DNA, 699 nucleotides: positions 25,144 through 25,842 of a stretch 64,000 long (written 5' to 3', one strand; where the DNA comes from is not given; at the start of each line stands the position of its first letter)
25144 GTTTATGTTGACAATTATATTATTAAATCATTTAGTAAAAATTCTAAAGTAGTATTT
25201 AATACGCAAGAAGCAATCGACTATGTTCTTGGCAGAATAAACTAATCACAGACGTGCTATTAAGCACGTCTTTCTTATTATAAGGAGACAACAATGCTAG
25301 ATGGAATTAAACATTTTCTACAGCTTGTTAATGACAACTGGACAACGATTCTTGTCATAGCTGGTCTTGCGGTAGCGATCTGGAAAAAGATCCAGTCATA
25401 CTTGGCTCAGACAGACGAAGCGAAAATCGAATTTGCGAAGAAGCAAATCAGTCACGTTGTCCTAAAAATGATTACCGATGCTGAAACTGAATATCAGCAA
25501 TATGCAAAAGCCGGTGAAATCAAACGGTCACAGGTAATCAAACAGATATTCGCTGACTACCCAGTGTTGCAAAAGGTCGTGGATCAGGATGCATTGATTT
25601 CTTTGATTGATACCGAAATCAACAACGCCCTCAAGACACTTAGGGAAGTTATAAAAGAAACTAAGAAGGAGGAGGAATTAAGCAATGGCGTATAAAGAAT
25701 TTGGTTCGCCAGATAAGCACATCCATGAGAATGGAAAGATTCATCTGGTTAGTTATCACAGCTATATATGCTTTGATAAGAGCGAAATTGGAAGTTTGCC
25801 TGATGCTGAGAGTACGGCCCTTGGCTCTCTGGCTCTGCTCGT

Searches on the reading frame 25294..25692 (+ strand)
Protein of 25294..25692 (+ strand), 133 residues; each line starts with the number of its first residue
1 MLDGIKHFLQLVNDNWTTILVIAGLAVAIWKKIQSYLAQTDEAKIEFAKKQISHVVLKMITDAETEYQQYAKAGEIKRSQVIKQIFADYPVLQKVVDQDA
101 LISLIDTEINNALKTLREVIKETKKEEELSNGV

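Call 25: search_protein_families(library=phrogs, proteins=[window:25294-25692:+], max_evalue=0.001)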
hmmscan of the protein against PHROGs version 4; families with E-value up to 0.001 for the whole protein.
window:25294-25692:+ (133 aa): 2 families
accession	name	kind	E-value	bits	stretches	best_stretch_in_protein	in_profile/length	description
phrog_15303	-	unknown function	0.00022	22.3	0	49-122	37-109/119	-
phrog_36029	-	unknown function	0.00074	21.2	1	10-116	2-101/121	-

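Call 26: search_protein_families(library=pfam, proteins=[window:25294-25692:+], max_evalue=0.001)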
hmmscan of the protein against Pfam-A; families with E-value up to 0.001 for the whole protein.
window:25294-25692:+ (133 aa): 0 families
